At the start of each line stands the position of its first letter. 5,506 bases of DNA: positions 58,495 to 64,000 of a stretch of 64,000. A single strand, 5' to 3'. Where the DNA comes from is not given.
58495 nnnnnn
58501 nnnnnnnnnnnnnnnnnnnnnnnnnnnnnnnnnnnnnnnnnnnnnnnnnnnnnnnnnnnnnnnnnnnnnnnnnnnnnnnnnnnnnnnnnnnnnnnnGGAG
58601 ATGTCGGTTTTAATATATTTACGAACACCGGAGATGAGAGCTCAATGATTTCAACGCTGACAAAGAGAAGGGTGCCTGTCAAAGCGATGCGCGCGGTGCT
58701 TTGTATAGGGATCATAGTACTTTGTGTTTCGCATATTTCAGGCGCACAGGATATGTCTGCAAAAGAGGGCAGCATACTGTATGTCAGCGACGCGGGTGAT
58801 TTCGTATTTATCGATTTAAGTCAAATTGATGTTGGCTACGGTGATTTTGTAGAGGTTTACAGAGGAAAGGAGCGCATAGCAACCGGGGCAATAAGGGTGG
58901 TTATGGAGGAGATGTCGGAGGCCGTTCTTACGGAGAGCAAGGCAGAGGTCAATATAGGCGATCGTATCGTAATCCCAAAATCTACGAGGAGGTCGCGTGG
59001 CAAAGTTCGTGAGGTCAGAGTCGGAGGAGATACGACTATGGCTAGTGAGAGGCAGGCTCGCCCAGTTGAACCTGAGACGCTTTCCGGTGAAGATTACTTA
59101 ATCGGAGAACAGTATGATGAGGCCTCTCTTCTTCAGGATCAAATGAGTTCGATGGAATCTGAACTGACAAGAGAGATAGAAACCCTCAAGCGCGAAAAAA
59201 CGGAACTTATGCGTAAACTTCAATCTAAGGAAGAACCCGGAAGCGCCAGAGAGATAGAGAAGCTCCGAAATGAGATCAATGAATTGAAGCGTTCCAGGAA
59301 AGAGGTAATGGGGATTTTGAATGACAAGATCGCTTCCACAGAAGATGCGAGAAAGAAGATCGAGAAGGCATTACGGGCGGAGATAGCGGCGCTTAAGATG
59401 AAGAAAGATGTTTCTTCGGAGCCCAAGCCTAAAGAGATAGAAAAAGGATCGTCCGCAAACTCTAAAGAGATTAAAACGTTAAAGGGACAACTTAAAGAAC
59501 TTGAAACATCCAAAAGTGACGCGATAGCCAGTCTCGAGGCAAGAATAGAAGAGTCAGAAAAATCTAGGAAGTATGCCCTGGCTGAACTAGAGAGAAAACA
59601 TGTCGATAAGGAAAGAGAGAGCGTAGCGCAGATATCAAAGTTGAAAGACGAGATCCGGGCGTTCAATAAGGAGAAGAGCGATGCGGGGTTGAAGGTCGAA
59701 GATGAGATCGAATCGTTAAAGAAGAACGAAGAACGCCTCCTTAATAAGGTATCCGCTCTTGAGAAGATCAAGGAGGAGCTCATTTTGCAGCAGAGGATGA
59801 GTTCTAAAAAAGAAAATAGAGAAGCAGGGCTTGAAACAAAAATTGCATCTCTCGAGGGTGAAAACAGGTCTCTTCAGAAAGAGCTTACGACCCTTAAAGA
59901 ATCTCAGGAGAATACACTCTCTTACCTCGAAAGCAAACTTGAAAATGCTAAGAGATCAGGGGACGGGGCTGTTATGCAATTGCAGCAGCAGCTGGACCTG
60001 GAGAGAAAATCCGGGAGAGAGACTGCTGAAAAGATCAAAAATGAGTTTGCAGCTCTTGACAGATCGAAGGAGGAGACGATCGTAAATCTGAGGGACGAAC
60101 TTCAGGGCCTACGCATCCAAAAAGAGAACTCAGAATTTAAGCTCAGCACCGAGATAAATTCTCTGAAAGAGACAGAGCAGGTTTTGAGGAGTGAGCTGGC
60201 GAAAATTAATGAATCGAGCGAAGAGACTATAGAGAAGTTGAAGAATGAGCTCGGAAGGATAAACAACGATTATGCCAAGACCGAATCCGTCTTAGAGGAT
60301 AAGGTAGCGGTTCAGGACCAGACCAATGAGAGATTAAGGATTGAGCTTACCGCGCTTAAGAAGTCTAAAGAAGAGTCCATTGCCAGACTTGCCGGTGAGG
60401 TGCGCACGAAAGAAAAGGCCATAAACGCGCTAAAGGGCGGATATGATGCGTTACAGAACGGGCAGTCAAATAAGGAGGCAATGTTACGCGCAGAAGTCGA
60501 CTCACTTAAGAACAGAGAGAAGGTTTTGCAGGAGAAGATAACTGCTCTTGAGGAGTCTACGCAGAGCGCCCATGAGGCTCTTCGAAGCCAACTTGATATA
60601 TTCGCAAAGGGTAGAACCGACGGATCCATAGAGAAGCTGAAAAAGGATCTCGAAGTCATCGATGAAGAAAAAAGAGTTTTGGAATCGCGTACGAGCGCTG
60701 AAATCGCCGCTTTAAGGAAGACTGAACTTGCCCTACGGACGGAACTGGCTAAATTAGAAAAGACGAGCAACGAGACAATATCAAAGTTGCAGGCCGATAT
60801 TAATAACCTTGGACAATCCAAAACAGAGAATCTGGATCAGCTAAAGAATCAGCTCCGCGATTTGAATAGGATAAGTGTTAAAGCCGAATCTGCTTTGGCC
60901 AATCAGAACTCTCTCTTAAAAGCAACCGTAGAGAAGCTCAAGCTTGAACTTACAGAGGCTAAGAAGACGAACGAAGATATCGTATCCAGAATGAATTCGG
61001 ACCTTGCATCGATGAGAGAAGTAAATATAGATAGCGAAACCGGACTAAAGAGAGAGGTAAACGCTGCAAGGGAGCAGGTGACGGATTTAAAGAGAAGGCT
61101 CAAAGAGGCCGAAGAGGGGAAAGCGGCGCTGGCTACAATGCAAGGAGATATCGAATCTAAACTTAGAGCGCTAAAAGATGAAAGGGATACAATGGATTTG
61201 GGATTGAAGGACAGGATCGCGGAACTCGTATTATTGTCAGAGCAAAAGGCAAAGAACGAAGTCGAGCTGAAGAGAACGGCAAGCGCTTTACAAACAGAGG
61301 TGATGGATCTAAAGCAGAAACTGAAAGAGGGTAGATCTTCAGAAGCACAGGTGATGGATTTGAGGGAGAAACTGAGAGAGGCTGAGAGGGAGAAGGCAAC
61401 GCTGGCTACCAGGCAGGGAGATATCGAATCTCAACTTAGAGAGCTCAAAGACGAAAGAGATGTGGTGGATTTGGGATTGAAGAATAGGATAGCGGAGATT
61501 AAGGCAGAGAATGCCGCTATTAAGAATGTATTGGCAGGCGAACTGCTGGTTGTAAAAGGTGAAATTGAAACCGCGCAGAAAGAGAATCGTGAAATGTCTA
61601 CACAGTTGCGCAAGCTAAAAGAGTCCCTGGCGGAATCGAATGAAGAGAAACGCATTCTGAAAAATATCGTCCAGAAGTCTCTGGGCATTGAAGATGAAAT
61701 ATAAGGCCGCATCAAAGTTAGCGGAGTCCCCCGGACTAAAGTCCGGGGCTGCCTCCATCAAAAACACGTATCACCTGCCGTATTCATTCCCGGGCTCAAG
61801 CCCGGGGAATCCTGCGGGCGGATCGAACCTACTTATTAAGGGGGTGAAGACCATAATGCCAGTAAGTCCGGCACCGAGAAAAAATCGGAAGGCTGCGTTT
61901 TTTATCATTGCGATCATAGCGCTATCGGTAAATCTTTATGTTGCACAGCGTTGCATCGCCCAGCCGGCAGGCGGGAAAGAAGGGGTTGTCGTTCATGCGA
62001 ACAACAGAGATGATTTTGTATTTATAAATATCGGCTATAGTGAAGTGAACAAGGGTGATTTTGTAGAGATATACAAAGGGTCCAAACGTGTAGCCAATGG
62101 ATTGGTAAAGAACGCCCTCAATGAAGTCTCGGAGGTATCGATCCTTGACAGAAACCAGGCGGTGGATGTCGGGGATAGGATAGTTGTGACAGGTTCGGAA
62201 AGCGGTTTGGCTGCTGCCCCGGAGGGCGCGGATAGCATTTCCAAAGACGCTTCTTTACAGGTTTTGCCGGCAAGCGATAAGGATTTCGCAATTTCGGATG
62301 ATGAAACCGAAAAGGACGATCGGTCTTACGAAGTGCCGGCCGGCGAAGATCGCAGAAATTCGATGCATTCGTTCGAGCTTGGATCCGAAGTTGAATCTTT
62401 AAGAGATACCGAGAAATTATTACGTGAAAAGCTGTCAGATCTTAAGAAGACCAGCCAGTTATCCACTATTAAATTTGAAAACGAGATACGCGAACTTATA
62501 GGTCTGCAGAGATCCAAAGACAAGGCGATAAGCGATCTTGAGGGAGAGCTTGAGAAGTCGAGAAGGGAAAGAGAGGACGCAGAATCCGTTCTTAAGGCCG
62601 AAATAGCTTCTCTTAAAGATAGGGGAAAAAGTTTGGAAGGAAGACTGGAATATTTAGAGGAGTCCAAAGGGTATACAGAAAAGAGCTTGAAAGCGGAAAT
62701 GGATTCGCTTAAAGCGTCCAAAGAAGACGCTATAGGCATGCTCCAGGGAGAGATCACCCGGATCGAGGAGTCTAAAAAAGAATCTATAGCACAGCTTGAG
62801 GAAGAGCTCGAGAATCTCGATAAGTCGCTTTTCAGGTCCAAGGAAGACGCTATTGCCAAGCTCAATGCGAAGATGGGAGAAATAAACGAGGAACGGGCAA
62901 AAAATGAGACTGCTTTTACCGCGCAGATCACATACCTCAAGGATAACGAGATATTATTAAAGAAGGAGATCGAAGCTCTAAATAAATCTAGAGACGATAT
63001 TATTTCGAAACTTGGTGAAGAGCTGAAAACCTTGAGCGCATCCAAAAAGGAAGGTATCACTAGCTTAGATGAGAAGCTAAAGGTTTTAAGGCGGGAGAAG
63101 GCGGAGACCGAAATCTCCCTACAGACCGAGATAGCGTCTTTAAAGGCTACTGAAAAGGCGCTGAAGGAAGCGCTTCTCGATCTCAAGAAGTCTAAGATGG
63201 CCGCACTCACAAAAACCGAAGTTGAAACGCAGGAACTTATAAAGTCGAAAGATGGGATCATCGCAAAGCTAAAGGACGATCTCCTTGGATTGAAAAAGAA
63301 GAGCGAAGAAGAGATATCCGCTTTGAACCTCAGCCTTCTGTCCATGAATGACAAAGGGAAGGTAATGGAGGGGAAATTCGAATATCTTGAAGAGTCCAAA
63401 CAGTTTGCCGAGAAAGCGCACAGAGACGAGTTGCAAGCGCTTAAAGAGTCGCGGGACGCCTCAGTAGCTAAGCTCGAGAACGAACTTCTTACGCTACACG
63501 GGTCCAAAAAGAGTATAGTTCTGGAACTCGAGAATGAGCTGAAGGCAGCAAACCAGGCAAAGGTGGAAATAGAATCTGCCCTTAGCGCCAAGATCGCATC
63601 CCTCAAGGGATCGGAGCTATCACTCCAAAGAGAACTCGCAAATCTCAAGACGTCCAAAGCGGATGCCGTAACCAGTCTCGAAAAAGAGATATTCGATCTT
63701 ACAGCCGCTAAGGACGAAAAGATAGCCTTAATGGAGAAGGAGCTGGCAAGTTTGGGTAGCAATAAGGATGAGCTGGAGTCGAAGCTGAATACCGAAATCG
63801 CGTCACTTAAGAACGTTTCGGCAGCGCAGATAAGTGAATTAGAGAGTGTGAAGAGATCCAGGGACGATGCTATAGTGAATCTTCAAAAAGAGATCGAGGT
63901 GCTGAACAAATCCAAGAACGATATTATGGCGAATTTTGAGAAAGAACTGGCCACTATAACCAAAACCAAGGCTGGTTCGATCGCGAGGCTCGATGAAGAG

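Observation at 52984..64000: Operon-like array of four co-oriented coiled-coil proteins sharing a novel beta-rich domain: one small membrane-anchored member plus three giant secreted paralogs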

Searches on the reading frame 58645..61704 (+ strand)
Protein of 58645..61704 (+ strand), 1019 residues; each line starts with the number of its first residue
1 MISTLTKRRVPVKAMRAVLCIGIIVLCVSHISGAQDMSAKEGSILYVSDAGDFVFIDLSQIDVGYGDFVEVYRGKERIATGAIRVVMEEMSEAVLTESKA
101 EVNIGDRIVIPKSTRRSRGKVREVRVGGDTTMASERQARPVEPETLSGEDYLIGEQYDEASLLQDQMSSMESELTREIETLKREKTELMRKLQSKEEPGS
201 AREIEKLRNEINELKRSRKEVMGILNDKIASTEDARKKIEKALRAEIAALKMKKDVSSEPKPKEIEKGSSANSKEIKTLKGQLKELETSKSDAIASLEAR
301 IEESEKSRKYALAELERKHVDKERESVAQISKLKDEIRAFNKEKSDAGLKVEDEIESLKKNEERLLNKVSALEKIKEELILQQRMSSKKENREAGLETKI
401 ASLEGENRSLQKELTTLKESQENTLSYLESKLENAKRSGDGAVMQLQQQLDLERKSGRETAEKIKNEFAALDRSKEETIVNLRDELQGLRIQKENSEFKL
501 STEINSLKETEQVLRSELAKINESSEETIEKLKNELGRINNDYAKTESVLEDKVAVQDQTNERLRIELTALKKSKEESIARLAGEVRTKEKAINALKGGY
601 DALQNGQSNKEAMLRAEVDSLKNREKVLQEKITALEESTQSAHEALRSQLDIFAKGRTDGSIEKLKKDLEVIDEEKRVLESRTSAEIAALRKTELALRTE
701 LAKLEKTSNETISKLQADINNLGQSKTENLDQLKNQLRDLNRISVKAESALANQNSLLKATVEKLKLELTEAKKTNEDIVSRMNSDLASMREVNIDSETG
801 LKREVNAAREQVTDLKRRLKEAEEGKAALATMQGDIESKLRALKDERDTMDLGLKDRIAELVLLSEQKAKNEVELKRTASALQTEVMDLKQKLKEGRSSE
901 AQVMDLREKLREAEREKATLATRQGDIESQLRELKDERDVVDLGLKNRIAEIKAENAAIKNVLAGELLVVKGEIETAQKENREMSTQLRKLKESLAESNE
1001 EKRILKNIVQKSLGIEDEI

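Call 8: search_protein_families(library=pfam, proteins=[window:58645-61704:+], max_evalue=1)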
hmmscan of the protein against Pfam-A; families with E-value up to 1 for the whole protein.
window:58645-61704:+ (1019 aa): 2 families
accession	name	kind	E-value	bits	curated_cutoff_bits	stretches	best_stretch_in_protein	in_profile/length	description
PF00170.26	bZIP_1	-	0.0099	16.4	27.6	1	387-425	22-60/64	bZIP transcription factor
PF25604.1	DUF7938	-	0.71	10.3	27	0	995-1018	12-35/66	Phage family of unknown function (DUF7938)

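Call 9: search_protein_families(library=ncbifam, proteins=[window:58645-61704:+], max_evalue=1)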
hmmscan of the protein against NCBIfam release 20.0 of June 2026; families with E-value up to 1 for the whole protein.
window:58645-61704:+ (1019 aa): 4 families
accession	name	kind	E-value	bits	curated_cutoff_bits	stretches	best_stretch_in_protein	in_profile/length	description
TIGR02169.1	SMC_prok_A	equivalog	5e-08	31.1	729.4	2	473-734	234-494/1165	chromosome segregation protein SMC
TIGR04523.1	Mplasa_alph_rch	subfamily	7e-06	24.2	270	2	270-644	284-645/745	helix-rich protein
NF045487.1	ASRP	equivalog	1.2e-05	24.2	300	2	581-955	129-461/593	archaea-specific SMC-related protein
TIGR02168.1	SMC_prok_B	equivalog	1.9e-05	22.6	567.35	3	749-1007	221-484/1181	chromosome segregation protein SMC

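Call 10: find_encoding_contigs(protein=window:58645-61701:+, flank=10000, max_places=6)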
Protein window:58645-61701:+ (1019 aa): no gene with exactly this product is on record in the collection.

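Call 94: search_protein_families(library=phrogs, proteins=[window:58645-61701:+], max_evalue=0.001)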
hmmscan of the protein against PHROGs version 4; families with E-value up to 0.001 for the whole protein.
window:58645-61701:+ (1019 aa): 0 families

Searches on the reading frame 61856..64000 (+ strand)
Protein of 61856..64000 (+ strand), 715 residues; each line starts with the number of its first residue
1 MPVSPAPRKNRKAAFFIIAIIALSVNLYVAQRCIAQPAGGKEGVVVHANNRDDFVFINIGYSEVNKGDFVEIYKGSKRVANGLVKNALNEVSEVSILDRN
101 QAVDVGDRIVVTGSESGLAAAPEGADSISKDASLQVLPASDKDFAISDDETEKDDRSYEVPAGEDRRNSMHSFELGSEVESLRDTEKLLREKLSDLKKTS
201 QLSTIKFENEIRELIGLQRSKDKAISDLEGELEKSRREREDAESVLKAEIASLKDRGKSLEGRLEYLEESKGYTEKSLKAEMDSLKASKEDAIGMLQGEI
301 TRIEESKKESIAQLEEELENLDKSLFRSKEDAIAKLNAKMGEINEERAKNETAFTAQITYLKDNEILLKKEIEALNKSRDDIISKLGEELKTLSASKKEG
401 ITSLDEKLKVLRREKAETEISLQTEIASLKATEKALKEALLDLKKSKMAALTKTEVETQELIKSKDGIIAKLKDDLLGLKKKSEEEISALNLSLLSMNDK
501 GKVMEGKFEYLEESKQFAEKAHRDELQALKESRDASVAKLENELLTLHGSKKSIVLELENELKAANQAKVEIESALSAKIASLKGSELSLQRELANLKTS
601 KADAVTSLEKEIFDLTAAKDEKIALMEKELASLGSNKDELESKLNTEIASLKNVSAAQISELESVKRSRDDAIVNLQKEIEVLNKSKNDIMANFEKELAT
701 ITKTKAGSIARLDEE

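Call 8: search_protein_families(library=pfam, proteins=[window:61856-64000:+], max_evalue=1)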
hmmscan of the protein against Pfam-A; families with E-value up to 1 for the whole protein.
window:61856-64000:+ (715 aa): 1 family
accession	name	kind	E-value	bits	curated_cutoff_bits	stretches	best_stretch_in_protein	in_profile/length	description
PF14362.11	DUF4407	-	0.00072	19.4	31.3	2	219-359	115-237/297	Domain of unknown function (DUF4407)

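Call 9: search_protein_families(library=ncbifam, proteins=[window:61856-64000:+], max_evalue=1)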
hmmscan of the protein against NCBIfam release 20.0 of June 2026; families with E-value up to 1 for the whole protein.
window:61856-64000:+ (715 aa): 3 families
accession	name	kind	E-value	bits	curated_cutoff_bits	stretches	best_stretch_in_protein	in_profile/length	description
TIGR02169.1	SMC_prok_A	equivalog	0.0003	18.6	729.4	2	378-702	189-501/1165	chromosome segregation protein SMC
NF045487.1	ASRP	equivalog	0.009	14.7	300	0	200-542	121-467/593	archaea-specific SMC-related protein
NF045780.1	TrlF_fam_ATP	equivalog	0.83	8.2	350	0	156-502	352-707/944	TrlF family AAA-like ATPase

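Call 94: search_protein_families(library=phrogs, proteins=[window:61856-64000:+], max_evalue=0.001)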
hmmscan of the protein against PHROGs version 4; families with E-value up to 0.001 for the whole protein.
window:61856-64000:+ (715 aa): 0 families
